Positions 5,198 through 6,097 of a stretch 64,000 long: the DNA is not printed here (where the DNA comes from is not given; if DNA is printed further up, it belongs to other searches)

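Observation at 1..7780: Tandem array of three FG-GAP surface-protein paralogs sharing a Lys-rich C-terminal module with other exoproteins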

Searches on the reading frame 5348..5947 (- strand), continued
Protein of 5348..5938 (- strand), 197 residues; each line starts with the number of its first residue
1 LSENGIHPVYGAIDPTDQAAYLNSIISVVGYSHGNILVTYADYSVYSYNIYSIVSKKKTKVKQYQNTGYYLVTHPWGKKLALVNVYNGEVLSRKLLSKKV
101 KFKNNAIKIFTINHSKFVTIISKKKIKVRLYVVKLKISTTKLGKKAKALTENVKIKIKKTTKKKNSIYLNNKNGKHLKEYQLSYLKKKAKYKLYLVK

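Call 57: search_protein_families(library=pfam, alignment_id=A4, max_evalue=0.00001)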
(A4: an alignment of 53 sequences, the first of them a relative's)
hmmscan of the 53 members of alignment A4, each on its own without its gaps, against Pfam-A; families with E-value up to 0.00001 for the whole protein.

A. member 1, P0018 (782 aa): 1 family
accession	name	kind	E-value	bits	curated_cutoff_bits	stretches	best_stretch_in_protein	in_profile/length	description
PF16403.11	Bact_surface_Ig-like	-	5.9e-26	90.8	27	2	476-546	1-71/71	Bacterial surface protein, Ig-like domain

B. families by the number of members that match (of 53 scanned): 27 families (the first 25 are shown)
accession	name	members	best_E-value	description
PF16403.11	Bact_surface_Ig-like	8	3e-37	Bacterial surface protein, Ig-like domain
PF00082.27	Peptidase_S8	7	1e-55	Subtilase family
PF01839.29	FG-GAP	6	6.7e-32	FG-GAP repeat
PF11617.13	Cu-binding_MopE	5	5.8e-24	Putative metal-binding motif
PF08309.17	LVIVD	4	8.7e-93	LVIVD repeat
PF13205.12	Big_5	4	1.6e-35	Bacterial Ig-like domain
PF00041.27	fn3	2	2.8e-11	Fibronectin type III domain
PF06977.17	SdiA-regulated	2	6.7e-10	SdiA-regulated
PF16656.11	Pur_ac_phosph_N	2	4.1e-09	Purple acid Phosphatase, N-terminal domain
PF09458.16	H_lectin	2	1.8e-07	H-type lectin domain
PF25778.1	DUF7948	1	2.1e-42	Domain of unknown function (DUF7948)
PF07691.17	PA14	1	8.2e-39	PA14 domain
PF01551.29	Peptidase_M23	1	1.7e-16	Peptidase family M23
PF01483.27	P_proprotein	1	1.7e-16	Proprotein convertase P-domain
PF06739.17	SBBP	1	9.5e-14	Beta-propeller repeat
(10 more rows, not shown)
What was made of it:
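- On Cu-binding_MopE 'putative metal-binding motif' (PF11617), applied to the linker: Five relatives hit with E down to 5.8e-24 (call 57).
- Passengers include Peptidase_M23, subtilases and lectins (call 57).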

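Call 58: list_cluster_members(proteins=[P0018, P0028, P0034, P0050, P0053, P0013, P0016, P0022, P0031, P0040])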
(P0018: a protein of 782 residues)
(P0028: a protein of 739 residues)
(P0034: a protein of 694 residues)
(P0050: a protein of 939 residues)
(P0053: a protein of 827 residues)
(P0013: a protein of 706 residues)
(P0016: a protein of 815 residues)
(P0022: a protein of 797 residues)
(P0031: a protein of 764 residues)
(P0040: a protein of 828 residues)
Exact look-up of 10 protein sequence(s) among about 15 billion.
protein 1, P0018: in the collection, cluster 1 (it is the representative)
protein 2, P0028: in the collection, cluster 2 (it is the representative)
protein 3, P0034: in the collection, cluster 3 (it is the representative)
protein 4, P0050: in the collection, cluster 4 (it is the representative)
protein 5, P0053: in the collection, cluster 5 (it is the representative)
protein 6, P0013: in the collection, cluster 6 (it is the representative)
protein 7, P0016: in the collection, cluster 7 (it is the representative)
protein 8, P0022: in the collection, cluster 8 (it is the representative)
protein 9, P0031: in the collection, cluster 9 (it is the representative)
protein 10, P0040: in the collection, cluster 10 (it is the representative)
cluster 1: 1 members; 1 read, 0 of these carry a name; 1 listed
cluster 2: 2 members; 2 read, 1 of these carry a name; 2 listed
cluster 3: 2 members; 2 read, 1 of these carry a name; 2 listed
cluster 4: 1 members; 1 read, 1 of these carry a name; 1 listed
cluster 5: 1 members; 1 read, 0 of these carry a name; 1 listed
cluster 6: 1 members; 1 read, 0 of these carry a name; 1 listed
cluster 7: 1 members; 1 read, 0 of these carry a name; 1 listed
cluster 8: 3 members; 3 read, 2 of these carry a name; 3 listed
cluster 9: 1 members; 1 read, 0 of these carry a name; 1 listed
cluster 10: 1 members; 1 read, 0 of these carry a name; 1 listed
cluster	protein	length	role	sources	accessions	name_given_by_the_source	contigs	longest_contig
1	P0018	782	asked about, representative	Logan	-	-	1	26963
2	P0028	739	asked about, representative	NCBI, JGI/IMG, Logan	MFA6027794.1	MAG: immunoglobulin-like domain-containing protein [Patescibacteria group bacterium] | hypothetical protein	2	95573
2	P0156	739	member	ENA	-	-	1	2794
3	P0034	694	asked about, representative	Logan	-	-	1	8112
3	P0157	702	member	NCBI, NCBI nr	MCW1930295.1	MAG: right-handed parallel beta-helix repeat-containing protein [Candidatus ... | right-handed parallel beta-helix repeat-containing protein [Candidatus Kerfeldbacteria ...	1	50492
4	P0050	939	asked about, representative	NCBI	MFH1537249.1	MAG: two-component regulator propeller domain-containing protein [Patescibacteria group ...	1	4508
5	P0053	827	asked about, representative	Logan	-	-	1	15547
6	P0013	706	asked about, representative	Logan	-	-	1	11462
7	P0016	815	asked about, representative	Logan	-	-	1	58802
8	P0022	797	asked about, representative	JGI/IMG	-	hypothetical protein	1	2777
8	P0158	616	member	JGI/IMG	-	hypothetical protein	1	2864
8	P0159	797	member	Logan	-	-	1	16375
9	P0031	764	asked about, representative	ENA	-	-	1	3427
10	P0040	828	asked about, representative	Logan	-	-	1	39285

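Call 66: list_cluster_members(proteins=[P0009, P0020, P0033, P0052, P0070, P0076, P0091, P0110, P0130, P0143])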
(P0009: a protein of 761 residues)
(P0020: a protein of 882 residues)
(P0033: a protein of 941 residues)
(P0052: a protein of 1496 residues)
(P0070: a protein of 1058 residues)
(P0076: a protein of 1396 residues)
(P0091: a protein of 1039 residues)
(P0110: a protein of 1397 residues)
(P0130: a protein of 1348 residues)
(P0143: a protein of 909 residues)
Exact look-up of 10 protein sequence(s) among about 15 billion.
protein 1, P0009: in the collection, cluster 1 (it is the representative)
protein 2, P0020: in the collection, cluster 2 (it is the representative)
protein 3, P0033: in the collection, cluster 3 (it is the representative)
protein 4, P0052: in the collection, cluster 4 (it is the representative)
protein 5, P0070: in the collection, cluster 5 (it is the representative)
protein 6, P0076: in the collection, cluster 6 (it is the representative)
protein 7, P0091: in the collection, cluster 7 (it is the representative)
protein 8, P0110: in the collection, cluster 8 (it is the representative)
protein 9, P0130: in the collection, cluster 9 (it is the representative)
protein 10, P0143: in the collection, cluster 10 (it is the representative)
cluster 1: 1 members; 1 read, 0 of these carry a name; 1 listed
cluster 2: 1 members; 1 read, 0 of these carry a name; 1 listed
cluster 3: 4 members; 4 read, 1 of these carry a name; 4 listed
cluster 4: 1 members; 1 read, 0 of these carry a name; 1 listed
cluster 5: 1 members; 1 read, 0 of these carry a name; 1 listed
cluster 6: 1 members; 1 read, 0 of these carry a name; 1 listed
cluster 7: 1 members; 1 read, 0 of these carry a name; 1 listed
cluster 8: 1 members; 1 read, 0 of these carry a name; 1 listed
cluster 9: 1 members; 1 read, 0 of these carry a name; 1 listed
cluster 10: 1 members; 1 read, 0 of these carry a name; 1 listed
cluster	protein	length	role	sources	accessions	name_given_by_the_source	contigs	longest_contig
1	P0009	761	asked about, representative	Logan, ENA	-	-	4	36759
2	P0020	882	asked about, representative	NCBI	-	-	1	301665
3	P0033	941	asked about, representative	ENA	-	-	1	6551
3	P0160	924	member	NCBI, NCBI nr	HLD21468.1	MAG TPA: integrin alpha [Patescibacteria group bacterium] | integrin alpha [Patescibacteria group bacterium]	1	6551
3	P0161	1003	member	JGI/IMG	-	-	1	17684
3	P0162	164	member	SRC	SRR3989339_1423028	-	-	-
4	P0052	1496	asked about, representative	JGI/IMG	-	-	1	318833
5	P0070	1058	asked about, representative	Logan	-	-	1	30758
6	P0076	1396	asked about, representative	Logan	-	-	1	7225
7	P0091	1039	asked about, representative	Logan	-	-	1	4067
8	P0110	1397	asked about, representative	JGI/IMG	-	-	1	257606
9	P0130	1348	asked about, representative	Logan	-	-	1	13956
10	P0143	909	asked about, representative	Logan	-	-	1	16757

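Call 67: find_encoding_contigs(protein=P0020, flank=8000, max_places=2)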
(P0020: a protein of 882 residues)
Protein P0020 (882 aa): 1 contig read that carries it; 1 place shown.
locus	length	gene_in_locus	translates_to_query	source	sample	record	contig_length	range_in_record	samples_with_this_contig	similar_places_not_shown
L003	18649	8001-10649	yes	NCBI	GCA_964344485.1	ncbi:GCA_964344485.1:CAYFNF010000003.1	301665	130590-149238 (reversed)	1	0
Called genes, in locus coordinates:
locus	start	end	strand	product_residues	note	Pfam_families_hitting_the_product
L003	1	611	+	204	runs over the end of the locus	PF00300:His_Phos_1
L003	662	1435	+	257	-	PF00005:ABC_tran, PF02463:SMC_N (faint), PF13304:AAA_21 (faint)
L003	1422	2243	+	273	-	-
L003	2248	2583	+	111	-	PF01588:tRNA_bind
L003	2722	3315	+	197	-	PF18936:DUF5684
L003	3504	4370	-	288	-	-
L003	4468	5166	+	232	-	-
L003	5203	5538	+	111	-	PF17253:DUF5320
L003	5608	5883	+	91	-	PF02001:DUF134, PF08281:Sigma70_r4_2 (weak)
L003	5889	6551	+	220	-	PF00005:ABC_tran, PF02463:SMC_N, PF13304:AAA_21 (faint)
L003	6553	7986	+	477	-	PF12704:MacB_PCD, PF02687:FtsX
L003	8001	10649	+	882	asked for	PF01839:FG-GAP, PF14312:FG-GAP_2 (faint), PF01839:FG-GAP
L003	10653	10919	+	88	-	PF05899:Cupin_3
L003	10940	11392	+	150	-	PF07963:N_methyl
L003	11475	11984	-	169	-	PF14512:TM1586_NiRdase (faint), PF00881:Nitroreductase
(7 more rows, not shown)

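Call 68: find_encoding_contigs(protein=P0052, flank=8000, max_places=1)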
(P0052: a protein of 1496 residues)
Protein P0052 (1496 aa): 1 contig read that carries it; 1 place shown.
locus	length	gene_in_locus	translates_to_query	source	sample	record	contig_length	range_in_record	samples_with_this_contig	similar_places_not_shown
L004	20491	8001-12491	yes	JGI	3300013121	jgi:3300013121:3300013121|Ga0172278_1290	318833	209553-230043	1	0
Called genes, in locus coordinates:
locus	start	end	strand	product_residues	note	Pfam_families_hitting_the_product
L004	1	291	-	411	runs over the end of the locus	PF13672:PP2C_2 (weak)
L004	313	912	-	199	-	PF10648:Gmad2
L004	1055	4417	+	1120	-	PF00873:ACR_tran, PF03176:MMPL (faint)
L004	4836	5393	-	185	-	-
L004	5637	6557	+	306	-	PF03741:TerC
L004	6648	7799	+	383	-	PF07787:TMEM43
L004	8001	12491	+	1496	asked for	PF01839:FG-GAP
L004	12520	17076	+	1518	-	-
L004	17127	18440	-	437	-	PF01794:Ferric_reduct, PF08022:FAD_binding_8 (faint), PF00175:NAD_binding_1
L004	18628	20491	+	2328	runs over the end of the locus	-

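Call 69: find_encoding_contigs(protein=P0028, flank=8000, max_places=1)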
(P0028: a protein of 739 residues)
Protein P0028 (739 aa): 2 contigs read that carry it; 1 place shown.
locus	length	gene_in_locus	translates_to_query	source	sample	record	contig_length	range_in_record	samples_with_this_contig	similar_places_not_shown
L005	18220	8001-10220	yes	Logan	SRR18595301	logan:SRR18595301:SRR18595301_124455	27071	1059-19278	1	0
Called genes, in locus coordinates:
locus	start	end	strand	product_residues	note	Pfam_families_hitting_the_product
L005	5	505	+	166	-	PF03449:GreA_GreB_N, PF01272:GreA_GreB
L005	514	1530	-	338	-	PF20990:DUF2207_C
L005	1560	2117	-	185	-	PF01863:YgjP-like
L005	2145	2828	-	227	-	PF00702:Hydrolase, PF12710:HAD, PF13419:HAD_2 (faint)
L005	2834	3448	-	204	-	PF00160:Pro_isomerase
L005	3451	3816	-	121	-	-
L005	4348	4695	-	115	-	-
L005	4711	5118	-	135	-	PF18899:DUF5655 (weak)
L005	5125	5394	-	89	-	-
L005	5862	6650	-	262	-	PF01048:PNP_UDP_1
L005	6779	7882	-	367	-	PF13439:Glyco_transf_4, PF20706:GT4-conflict (weak), PF13579:Glyco_trans_4_4, PF00534:Glycos_transf_1, PF13692:Glyco_trans_1_4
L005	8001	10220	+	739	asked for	PF16403:Bact_surface_Ig-like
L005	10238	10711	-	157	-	-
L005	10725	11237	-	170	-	-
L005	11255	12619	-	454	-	-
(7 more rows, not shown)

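Call 75: find_related_loci(query=A3, collection=metagenome_contigs, flank=6000)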
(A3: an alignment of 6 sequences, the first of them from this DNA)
Query A3 (200 aa) in metagenome_contigs; peptide patterns used: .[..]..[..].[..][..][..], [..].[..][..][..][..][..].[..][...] (x = any residue, [..] = any of these).
168 stretches matched a pattern; 1 encode a relative of the query (tblastn E <= 1e-3); 1 distinct loci.
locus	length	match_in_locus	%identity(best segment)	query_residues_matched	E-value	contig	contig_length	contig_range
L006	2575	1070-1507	38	2-153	6e-35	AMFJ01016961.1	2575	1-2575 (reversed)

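Call 76: find_encoding_contigs(protein=P0110, flank=8000, max_places=1)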
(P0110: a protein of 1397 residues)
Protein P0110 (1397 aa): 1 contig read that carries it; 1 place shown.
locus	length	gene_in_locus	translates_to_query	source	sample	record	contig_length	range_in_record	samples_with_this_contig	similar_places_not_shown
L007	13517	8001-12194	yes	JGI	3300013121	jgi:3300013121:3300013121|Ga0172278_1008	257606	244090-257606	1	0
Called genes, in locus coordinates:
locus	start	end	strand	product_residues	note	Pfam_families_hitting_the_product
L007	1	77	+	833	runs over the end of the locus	PF13517:FG-GAP_3 (faint), PF01839:FG-GAP, PF16403:Bact_surface_Ig-like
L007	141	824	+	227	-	-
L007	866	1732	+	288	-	PF01297:ZnuA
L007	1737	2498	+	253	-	PF00005:ABC_tran, PF13304:AAA_21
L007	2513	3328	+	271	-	PF00950:ABC-3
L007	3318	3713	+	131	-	PF01475:FUR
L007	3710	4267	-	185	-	-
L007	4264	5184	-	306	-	-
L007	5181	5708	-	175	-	PF04542:Sigma70_r2, PF08281:Sigma70_r4_2, PF04545:Sigma70_r4 (weak)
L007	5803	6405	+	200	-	PF01569:PAP2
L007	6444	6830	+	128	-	-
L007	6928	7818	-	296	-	PF02661:Fic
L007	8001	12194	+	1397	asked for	PF01839:FG-GAP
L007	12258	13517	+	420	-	?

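Call 77: find_encoding_contigs(protein=P0016, flank=8000, max_places=1)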
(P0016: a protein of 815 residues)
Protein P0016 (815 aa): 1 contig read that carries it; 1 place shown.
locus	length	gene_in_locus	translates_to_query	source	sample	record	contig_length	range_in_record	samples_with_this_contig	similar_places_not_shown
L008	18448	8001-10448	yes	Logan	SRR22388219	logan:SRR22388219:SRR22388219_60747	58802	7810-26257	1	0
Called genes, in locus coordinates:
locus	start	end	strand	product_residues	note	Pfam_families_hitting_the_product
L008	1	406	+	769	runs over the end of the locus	PF00535:Glycos_transf_2, PF13641:Glyco_tranf_2_3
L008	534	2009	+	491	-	PF11638:DnaA_N, PF00308:Bac_DnaA, PF01637:ATPase_2 (faint), PF01695:IstB_IS21 (weak), PF00004:AAA, PF08299:Bac_DnaA_C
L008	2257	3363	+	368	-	PF00712:DNA_pol3_beta, PF02767:DNA_pol3_beta_2, PF02768:DNA_pol3_beta_3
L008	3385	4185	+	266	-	-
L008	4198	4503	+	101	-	-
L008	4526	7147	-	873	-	PF00912:Transgly, PF00905:Transpeptidase, PF17957:Big_7 (weak)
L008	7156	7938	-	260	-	PF00480:ROK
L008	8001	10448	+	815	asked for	PF13517:FG-GAP_3 (faint), PF01839:FG-GAP (weak)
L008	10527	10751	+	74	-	-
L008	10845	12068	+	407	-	PF00579:tRNA-synt_1b, PF22421:SYY_C-terminal, PF01479:S4 (weak)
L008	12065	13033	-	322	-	PF01087:GalP_UDP_transf, PF16285:DUF4931_N, PF11969:DcpS_C (faint), PF01230:HIT (faint), PF16268:DUF4921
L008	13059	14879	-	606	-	-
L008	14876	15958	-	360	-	PF13439:Glyco_transf_4, PF00534:Glycos_transf_1, PF13692:Glyco_trans_1_4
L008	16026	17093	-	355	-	PF13439:Glyco_transf_4, PF13579:Glyco_trans_4_4, PF00534:Glycos_transf_1, PF13692:Glyco_trans_1_4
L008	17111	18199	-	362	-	PF13439:Glyco_transf_4, PF13579:Glyco_trans_4_4 (weak), PF00534:Glycos_transf_1, PF13692:Glyco_trans_1_4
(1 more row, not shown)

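Call 78: find_encoding_contigs(protein=P0040, flank=8000, max_places=1)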
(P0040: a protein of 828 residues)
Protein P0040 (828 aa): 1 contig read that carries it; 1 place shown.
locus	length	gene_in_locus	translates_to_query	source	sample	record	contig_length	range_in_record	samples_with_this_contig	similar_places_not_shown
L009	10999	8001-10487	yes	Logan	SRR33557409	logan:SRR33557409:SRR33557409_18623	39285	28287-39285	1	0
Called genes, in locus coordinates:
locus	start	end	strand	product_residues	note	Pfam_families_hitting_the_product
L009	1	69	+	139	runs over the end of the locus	-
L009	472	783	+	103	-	PF09876:DUF2103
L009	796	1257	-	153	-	PF06541:ABC_trans_CmpB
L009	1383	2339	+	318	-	PF00710:Asparaginase, PF17763:Asparaginase_C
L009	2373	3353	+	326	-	PF00005:ABC_tran, PF13304:AAA_21, PF13732:DrrA1-3_C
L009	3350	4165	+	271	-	PF12698:ABC2_membrane_3, PF01061:ABC2_membrane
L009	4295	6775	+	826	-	-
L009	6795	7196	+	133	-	-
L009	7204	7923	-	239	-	PF01978:TrmB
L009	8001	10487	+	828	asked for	PF01839:FG-GAP, PF14312:FG-GAP_2 (faint), PF13517:FG-GAP_3 (weak), PF01839:FG-GAP, PF13517:FG-GAP_3 (weak), PF01839:FG-GAP (weak)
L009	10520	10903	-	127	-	-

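Call 80: fold_search(model_id=the predicted structure, library=viral)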
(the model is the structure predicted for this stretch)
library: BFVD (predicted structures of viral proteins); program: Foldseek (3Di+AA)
matches with E <= 10: 841; with E <= 0.001: 1
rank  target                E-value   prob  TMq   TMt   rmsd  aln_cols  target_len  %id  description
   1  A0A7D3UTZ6            2.8e-04  1.00  0.38  0.28  10.5       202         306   14  Lactonase 6-phosphogluconolactonase [Fadolivirus FV1/VV64]
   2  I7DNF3                2.0e-03  0.80  0.25  0.17  16.9       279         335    7  Uncharacterized protein [Pseudomonas phage PA7]
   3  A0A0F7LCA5            2.1e-03  1.00  0.49  0.12   6.7       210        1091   10  Putative tail tubular protein B [uncultured marine virus]
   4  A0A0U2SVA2            2.2e-03  1.00  0.41  0.35   7.1       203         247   13  (no name in the UniProt tables at hand)
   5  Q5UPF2                3.4e-03  1.00  0.35  0.16   6.5       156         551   12  Putative BTB/POZ domain-containing protein L76 [Acanthamoeba polyphaga mimivirus]
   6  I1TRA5                3.8e-03  0.54  0.21  0.16  14.9       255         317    9  Uncharacterized protein [Cronobacter phage CR3]
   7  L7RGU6                4.0e-03  1.00  0.46  0.28   7.0       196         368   13  WD-repeat family protein [Acanthamoeba polyphaga moumouvirus]
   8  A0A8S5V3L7            4.0e-03  0.85  0.25  0.15  11.0       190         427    9  Uncharacterized protein [Myoviridae sp. ctk6V34]
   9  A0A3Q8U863            4.0e-03  0.47  0.20  0.10  14.2       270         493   10  BTB/POZ domain-containing protein [Megavirus baoshan]
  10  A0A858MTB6            4.2e-03  0.93  0.35  0.19  11.0       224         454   12  (no name in the UniProt tables at hand)
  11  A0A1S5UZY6            4.7e-03  1.00  0.40  0.19   7.2       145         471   17  (no name in the UniProt tables at hand)
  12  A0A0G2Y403            5.5e-03  0.98  0.33  0.16  12.2       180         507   12  WD40 family protein [Acanthamoeba polyphaga mimivirus Kroon]
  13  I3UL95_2              5.5e-03  0.96  0.35  0.08  11.5       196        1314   10  (no name in the UniProt tables at hand)
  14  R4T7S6                6.2e-03  1.00  0.43  0.24   5.6       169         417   10  Pyrrolo-quinoline quinone repeat domain-containing protein [Haloarcula californiae tailed virus 2]
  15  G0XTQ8                6.5e-03  0.99  0.41  0.31   7.5       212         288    7  CPXV215 protein [Cowpox virus]
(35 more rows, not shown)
